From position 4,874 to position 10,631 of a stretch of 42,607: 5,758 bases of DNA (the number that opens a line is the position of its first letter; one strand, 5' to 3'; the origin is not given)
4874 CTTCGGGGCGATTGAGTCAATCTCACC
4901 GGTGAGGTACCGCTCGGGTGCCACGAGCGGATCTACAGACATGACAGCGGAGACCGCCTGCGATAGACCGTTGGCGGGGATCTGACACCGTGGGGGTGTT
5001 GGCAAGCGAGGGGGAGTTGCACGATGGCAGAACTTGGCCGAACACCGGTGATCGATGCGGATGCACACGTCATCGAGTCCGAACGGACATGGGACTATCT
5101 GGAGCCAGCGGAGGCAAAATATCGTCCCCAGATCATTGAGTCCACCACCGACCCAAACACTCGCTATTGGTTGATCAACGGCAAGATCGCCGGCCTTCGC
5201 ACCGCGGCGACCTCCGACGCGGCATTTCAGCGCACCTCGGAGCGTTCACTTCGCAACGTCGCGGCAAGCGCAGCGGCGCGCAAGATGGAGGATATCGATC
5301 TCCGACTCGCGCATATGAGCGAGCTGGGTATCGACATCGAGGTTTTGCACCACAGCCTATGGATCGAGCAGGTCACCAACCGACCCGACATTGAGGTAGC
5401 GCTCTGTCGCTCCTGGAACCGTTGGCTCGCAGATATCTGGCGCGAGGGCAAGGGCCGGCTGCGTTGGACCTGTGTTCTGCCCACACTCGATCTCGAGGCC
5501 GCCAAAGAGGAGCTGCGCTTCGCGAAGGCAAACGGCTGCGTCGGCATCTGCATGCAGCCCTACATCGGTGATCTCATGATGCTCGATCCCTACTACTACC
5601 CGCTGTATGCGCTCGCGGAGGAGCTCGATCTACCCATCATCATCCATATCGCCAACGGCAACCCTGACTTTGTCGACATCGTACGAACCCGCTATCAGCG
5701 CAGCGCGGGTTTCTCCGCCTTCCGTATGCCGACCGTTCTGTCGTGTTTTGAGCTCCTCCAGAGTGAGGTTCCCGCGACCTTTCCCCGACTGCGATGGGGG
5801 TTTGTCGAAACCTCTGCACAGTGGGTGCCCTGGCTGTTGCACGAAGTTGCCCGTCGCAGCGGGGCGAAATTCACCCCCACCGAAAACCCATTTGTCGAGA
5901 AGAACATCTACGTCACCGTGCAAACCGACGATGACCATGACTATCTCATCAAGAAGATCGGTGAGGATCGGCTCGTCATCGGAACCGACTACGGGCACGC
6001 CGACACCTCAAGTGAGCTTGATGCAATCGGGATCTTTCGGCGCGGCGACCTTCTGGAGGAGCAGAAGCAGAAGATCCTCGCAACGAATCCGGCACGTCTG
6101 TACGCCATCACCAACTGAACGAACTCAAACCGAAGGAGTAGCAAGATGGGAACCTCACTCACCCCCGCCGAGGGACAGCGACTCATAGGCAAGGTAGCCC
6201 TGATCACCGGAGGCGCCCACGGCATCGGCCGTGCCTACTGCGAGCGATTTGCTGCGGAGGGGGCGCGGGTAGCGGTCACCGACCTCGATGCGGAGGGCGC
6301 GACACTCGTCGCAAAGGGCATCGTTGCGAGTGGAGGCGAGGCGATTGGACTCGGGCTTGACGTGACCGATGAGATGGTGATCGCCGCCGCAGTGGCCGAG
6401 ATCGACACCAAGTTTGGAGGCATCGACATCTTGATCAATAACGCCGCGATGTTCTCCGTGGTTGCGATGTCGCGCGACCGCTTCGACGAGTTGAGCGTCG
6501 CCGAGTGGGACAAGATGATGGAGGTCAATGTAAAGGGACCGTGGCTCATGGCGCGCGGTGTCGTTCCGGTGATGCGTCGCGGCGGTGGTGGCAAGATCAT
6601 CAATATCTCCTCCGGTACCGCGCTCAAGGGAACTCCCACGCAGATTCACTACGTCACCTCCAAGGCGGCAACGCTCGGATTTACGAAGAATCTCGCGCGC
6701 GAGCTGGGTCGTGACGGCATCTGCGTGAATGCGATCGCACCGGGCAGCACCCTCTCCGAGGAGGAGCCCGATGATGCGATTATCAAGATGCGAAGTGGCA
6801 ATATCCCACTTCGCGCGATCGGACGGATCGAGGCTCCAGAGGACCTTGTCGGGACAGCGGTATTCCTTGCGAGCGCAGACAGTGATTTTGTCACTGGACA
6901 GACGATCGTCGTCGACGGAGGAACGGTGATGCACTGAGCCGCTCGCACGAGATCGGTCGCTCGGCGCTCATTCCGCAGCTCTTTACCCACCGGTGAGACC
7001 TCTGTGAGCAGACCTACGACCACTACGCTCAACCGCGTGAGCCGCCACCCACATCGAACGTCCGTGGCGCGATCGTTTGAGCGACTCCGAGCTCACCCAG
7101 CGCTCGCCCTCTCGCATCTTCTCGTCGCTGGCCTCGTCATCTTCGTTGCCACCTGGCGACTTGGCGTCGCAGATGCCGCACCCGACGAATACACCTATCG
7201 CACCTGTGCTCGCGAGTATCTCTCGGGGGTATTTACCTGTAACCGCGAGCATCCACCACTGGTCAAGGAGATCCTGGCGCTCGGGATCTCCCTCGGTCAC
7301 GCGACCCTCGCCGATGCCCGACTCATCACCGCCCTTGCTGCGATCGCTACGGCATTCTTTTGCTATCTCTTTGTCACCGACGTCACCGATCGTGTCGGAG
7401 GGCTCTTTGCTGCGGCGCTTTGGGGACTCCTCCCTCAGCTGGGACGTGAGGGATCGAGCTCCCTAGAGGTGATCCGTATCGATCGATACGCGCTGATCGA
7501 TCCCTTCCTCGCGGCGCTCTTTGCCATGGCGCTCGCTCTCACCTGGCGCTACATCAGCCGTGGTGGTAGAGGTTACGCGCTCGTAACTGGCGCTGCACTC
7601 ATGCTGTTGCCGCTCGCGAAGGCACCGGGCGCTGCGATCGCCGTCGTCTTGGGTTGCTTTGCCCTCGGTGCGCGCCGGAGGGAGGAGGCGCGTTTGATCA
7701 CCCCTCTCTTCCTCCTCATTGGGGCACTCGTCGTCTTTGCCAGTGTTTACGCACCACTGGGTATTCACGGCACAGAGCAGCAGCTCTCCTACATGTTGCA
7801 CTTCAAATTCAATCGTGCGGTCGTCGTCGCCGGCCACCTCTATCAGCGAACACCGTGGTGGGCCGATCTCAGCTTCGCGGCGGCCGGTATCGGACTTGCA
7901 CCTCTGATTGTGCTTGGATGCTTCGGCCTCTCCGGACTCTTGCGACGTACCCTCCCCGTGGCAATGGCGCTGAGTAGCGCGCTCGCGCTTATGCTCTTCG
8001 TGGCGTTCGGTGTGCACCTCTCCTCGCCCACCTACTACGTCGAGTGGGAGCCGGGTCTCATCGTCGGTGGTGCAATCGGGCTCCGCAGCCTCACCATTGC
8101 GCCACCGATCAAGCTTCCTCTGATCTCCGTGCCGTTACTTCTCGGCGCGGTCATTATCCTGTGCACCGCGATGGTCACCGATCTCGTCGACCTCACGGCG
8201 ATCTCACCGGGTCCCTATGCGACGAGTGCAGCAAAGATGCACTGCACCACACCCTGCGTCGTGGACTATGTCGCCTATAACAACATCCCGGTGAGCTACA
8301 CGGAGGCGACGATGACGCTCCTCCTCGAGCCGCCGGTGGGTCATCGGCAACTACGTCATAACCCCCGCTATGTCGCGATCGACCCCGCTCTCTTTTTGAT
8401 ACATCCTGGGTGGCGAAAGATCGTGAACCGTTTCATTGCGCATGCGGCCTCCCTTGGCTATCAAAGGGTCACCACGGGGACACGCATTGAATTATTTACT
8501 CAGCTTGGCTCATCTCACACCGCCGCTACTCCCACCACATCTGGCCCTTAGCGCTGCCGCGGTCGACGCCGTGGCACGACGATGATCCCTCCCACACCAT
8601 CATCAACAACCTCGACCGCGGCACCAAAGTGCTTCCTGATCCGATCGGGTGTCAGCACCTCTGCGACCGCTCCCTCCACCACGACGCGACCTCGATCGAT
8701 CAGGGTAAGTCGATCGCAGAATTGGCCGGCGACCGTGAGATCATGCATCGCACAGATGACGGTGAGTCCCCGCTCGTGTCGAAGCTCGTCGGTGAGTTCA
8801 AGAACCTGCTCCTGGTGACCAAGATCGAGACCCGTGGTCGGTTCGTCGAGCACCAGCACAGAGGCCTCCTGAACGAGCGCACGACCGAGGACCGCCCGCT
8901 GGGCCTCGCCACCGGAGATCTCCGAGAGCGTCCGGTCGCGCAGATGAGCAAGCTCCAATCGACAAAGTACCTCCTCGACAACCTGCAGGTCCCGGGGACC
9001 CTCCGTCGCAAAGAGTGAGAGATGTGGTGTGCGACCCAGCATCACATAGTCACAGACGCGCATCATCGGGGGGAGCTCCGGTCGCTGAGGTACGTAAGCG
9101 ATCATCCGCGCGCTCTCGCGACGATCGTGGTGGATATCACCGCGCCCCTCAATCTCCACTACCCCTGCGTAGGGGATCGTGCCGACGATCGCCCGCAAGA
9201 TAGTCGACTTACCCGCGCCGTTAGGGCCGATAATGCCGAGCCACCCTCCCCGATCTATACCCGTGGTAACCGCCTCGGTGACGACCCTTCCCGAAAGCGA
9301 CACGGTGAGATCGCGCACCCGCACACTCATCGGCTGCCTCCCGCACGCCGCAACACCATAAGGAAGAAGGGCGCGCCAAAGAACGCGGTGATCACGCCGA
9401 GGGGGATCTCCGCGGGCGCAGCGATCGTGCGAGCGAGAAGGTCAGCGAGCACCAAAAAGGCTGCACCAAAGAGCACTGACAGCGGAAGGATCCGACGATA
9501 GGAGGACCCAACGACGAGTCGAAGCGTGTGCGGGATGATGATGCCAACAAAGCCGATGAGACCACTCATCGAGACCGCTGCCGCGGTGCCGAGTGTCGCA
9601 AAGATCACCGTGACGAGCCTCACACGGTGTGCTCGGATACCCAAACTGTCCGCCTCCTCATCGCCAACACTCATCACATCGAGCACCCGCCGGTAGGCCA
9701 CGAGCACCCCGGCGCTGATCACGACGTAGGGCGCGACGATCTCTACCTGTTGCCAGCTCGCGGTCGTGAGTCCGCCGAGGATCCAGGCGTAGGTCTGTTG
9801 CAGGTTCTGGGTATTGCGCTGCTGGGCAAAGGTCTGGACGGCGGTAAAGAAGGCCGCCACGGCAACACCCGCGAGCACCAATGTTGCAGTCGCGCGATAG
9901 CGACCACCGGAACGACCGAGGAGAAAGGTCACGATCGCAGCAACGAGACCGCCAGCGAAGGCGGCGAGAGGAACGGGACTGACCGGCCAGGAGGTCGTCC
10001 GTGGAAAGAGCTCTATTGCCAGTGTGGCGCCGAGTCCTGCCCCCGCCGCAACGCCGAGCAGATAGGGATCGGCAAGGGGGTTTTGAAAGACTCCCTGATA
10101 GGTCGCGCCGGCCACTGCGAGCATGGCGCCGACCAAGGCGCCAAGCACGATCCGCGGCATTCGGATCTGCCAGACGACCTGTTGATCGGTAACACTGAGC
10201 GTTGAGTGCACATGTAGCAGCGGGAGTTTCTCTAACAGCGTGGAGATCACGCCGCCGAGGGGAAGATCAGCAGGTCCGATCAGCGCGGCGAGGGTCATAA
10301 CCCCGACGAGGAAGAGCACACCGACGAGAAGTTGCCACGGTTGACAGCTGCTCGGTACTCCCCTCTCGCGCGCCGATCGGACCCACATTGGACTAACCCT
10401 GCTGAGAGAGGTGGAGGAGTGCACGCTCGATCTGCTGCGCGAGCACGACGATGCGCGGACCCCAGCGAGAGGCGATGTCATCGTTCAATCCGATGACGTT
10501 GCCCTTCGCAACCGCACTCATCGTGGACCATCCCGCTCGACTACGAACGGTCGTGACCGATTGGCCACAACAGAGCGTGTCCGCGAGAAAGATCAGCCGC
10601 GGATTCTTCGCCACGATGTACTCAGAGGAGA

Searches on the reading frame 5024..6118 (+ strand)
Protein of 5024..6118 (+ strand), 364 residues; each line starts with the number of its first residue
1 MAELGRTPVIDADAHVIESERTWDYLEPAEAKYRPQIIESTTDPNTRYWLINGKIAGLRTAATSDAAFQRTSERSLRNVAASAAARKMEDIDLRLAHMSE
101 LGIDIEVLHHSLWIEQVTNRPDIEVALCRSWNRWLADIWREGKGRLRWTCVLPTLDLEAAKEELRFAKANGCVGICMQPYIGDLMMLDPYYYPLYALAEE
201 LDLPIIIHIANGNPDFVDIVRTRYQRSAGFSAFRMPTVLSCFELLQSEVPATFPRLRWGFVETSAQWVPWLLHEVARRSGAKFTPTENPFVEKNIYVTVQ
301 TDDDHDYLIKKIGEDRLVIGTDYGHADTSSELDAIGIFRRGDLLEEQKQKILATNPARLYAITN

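Call 3: search_protein_families(library=pfam, proteins=[window:5024-6118:+], max_evalue=0.1)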
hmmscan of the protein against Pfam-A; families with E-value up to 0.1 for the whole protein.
window:5024-6118:+ (364 aa): 2 families
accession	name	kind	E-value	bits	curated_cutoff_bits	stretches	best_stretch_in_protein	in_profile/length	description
PF04909.20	Amidohydro_2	-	1.2e-20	74.9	26.4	1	10-361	1-288/289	Amidohydrolase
PF01026.27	TatD_DNase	-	0.0015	18.5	27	1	196-322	116-203/253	TatD related DNase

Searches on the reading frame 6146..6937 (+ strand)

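Call 3: search_protein_families(library=pfam, proteins=[window:6146-6937:+], max_evalue=0.1)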
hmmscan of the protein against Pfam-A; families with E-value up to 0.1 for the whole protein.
window:6146-6937:+ (263 aa): 4 families
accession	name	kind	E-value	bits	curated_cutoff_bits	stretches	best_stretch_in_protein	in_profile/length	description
PF13561.12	adh_short_C2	-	2.1e-57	194.8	27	1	24-259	3-234/236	Enoyl-(Acyl carrier protein) reductase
PF00106.31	adh_short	-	2e-54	184.5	26.6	1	16-205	1-185/195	short chain dehydrogenase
PF08659.16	KR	-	6.2e-10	39.7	22.6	1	18-195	3-171/180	KR domain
PF01370.27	Epimerase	-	0.0046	16.8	20.9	1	18-108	1-79/240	NAD dependent epimerase/dehydratase family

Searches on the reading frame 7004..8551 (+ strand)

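Call 3: search_protein_families(library=pfam, proteins=[window:7004-8551:+], max_evalue=0.1)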
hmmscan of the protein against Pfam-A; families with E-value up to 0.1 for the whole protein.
window:7004-8551:+ (515 aa): 2 families
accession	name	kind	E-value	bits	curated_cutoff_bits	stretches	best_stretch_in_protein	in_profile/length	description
PF02366.24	PMT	-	8.9e-06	25.9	22.7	1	104-219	84-196/245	Dolichyl-phosphate-mannose-protein mannosyltransferase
PF13231.12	PMT_2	-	3.8e-05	24.4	26.1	1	83-246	2-155/160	Dolichyl-phosphate-mannose-protein mannosyltransferase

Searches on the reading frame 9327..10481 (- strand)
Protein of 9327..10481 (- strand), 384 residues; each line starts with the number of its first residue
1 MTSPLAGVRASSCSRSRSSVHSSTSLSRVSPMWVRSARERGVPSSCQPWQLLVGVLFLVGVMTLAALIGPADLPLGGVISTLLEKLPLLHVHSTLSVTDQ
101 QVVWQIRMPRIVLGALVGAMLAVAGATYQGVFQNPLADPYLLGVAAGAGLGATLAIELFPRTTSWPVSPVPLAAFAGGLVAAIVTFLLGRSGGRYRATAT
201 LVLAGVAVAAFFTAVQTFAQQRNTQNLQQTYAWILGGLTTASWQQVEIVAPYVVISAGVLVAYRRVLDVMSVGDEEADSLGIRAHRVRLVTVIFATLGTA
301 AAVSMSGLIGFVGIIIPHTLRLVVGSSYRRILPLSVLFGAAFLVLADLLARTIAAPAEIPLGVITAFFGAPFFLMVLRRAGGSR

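Call 78: search_protein_families(library=pfam, proteins=[window:9327-10481:-], max_evalue=0.00001)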
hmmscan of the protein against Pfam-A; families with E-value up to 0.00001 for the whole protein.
window:9327-10481:- (384 aa): 1 family
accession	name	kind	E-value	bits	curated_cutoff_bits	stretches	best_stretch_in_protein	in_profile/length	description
PF01032.23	FecCD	-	5.9e-93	311.8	26.5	1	59-379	3-311/311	FecCD transport family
